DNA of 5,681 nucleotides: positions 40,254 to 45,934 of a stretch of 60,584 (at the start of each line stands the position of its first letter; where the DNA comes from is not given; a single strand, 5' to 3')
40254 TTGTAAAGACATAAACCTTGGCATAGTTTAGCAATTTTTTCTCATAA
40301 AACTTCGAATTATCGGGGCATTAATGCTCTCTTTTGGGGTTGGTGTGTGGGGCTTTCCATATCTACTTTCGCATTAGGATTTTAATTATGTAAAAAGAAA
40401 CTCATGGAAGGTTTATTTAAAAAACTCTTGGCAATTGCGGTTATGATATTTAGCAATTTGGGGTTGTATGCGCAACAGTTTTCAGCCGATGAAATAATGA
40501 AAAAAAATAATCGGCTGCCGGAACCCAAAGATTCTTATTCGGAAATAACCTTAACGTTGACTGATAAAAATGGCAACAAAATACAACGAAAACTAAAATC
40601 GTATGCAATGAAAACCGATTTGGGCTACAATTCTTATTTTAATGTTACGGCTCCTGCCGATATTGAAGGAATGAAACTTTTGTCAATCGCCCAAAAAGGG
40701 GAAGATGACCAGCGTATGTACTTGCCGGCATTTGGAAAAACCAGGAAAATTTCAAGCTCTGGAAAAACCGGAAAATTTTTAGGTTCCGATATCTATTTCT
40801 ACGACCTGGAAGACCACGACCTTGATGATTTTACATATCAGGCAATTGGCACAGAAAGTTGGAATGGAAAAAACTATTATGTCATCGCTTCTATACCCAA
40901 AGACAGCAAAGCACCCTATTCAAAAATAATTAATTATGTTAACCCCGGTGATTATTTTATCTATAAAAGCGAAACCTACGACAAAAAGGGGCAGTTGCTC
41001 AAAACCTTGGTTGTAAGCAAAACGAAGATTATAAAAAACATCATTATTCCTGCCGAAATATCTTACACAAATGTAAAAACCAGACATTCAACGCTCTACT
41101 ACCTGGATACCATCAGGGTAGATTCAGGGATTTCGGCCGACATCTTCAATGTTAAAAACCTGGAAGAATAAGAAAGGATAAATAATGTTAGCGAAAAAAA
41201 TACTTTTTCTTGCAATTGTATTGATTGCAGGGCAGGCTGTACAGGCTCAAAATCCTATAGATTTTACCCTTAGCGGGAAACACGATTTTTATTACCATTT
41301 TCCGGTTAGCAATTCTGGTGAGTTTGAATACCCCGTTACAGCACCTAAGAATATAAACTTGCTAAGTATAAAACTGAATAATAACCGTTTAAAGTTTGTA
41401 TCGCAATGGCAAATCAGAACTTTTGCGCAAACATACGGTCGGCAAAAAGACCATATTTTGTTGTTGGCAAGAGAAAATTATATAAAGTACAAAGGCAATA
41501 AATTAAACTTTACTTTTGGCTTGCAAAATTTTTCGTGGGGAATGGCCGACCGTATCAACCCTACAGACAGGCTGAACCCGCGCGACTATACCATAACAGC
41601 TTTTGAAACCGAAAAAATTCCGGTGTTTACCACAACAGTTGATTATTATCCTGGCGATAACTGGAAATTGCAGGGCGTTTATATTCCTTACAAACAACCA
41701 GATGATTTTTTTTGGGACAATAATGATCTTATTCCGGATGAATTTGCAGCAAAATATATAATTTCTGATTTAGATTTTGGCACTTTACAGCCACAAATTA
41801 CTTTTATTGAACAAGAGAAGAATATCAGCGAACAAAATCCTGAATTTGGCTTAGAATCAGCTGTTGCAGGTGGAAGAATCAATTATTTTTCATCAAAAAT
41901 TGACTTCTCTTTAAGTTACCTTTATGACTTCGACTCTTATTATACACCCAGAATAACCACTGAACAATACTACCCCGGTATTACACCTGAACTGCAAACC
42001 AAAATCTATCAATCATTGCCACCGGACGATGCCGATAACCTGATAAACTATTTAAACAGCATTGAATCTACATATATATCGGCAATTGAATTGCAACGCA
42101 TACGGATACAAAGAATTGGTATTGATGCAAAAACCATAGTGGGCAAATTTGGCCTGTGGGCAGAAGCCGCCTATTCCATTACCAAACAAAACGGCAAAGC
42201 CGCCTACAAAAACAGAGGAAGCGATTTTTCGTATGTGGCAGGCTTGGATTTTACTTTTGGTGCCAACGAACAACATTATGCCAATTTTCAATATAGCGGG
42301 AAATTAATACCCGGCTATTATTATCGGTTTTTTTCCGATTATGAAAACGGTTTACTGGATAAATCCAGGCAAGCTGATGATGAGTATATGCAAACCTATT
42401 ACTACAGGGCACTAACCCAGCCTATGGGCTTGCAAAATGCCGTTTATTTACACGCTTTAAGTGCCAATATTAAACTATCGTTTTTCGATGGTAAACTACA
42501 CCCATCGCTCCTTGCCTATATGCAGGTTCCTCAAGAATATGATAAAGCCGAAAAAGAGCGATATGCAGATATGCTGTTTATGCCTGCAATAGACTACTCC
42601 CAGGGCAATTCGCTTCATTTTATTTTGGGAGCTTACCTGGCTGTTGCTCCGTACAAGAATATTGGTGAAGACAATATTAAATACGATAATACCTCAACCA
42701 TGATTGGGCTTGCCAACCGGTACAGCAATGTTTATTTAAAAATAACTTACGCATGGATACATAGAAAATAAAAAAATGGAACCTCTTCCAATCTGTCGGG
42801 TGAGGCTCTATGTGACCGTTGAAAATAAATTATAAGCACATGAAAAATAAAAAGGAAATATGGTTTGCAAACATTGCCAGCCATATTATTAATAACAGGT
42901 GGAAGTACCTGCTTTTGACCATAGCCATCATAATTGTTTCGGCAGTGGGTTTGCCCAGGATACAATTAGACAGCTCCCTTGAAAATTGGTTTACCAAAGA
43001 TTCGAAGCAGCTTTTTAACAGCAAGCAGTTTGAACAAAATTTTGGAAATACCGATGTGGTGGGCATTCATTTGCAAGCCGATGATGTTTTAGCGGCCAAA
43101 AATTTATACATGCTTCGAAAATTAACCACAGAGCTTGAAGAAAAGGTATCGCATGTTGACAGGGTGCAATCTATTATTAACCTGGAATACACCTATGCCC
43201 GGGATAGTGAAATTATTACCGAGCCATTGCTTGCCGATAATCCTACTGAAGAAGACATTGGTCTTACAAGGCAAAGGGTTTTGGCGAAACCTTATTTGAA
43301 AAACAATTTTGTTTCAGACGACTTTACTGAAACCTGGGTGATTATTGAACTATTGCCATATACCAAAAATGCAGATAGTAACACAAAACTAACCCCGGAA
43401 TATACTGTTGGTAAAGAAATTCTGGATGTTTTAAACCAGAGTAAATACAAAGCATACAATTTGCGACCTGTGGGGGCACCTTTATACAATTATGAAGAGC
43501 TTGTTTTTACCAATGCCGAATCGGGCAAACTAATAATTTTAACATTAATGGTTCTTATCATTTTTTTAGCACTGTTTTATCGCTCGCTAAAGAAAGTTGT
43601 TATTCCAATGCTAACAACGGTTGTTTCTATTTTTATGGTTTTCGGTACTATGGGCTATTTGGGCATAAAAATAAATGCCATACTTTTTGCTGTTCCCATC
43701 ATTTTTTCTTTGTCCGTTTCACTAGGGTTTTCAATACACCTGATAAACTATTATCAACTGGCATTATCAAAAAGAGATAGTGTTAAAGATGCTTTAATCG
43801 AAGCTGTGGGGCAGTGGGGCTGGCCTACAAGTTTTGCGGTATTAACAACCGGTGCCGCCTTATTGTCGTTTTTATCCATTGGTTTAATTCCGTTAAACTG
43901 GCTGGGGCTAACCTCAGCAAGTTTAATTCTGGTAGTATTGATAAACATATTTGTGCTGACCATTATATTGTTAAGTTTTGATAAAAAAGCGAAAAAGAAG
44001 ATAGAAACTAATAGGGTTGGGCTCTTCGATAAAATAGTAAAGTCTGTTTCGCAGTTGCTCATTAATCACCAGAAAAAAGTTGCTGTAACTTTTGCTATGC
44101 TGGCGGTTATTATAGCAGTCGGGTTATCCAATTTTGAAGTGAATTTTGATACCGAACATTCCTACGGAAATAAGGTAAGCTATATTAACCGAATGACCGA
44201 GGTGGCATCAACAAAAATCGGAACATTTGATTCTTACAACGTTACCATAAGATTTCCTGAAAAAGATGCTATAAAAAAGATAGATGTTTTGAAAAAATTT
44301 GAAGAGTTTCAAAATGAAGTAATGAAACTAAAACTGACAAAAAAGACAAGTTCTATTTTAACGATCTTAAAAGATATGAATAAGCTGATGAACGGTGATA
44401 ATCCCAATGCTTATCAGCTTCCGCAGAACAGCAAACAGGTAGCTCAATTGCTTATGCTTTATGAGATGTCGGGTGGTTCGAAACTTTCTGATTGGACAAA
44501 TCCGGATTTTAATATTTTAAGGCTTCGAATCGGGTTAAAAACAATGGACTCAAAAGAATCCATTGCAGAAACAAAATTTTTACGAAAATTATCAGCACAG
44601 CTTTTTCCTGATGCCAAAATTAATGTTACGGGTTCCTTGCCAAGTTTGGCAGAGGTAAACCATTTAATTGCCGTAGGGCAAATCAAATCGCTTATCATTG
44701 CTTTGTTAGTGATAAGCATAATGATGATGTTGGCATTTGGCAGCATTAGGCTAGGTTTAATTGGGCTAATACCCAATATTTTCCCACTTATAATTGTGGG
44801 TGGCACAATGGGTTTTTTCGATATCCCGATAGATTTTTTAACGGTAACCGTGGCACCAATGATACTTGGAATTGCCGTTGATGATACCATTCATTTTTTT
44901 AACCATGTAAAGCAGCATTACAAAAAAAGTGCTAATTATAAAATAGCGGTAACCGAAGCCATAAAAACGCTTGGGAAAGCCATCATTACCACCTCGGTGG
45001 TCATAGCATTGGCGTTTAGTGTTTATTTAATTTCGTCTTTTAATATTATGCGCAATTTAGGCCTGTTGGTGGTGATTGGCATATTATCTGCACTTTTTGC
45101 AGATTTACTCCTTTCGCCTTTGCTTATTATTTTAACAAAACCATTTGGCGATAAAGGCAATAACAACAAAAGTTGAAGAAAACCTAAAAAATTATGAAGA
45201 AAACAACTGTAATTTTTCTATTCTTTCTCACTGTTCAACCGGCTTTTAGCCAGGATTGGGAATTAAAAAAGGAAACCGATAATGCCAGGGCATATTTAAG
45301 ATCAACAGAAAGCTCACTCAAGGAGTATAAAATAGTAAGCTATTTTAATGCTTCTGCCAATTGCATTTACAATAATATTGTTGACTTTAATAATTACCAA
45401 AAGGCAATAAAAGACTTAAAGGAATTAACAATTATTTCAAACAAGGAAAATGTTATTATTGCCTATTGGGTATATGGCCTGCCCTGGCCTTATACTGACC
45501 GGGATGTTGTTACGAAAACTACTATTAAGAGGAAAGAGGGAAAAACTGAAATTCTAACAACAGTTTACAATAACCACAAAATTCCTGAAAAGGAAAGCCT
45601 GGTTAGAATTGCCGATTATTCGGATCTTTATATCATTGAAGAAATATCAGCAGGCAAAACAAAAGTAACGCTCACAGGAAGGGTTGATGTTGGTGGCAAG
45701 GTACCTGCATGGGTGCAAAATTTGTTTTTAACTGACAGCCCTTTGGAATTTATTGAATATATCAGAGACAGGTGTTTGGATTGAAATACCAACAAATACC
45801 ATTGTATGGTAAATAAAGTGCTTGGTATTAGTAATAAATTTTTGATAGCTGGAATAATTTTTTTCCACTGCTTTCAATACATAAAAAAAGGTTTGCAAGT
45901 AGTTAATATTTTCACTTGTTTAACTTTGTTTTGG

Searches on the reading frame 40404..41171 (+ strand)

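Call 43: search_protein_families(library=pfam, proteins=[window:40404-41171:+], max_evalue=0.001)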
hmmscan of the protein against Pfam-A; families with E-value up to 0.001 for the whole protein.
window:40404-41171:+ (255 aa): 2 families
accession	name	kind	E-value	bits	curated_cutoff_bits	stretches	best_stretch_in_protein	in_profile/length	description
PF17131.11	LolA_like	-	7.6e-48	163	30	1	77-254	5-183/184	Outer membrane lipoprotein-sorting protein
PF07044.18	DUF1329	-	5e-06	26.5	23.1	0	156-232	262-340/368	Protein of unknown function (DUF1329)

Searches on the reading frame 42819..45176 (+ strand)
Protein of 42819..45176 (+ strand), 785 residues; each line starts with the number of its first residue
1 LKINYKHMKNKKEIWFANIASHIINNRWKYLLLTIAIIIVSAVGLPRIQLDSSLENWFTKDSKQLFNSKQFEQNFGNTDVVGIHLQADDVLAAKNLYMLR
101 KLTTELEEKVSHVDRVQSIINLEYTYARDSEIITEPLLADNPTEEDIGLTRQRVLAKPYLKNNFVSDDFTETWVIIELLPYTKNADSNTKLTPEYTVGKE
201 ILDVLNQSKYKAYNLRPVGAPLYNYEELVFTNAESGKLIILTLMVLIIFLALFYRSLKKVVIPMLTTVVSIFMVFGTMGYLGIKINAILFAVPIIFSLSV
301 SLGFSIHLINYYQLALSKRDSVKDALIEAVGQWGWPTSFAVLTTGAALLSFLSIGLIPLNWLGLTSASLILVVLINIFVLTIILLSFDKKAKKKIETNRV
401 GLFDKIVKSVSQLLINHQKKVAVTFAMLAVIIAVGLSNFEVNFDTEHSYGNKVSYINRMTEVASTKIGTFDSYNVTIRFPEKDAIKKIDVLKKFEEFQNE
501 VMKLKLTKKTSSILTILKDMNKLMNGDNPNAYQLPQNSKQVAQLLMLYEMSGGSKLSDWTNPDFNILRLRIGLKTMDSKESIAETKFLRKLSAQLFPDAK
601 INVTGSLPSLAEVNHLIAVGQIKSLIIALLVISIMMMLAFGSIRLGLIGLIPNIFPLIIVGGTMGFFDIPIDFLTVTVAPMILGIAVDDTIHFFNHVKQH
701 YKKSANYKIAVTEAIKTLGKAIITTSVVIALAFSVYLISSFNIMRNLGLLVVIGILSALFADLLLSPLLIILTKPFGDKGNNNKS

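Call 43: search_protein_families(library=pfam, proteins=[window:42819-45176:+], max_evalue=0.001)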
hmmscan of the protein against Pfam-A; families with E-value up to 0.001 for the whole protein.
window:42819-45176:+ (785 aa): 3 families
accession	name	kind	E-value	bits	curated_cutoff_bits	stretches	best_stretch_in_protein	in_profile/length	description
PF03176.21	MMPL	-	2.8e-32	112.4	20.5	2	560-773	81-302/333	MMPL family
PF02355.23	SecD_SecF_C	-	7e-09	35.8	20.5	1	617-767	29-180/189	Protein export membrane protein SecD/SecF, C-terminal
PF12349.14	Sterol-sensing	-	0.00074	19.9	22.3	0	644-758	7-121/153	Sterol-sensing domain of SREBP cleavage-activation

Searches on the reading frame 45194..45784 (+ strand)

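Call 43: search_protein_families(library=pfam, proteins=[window:45194-45784:+], max_evalue=0.001)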
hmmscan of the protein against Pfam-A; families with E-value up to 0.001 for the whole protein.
window:45194-45784:+ (196 aa): 1 family
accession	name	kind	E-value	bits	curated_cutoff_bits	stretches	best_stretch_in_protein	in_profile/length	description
PF01852.25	START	-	1.4e-07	31.5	22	1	22-187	21-194/207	START domain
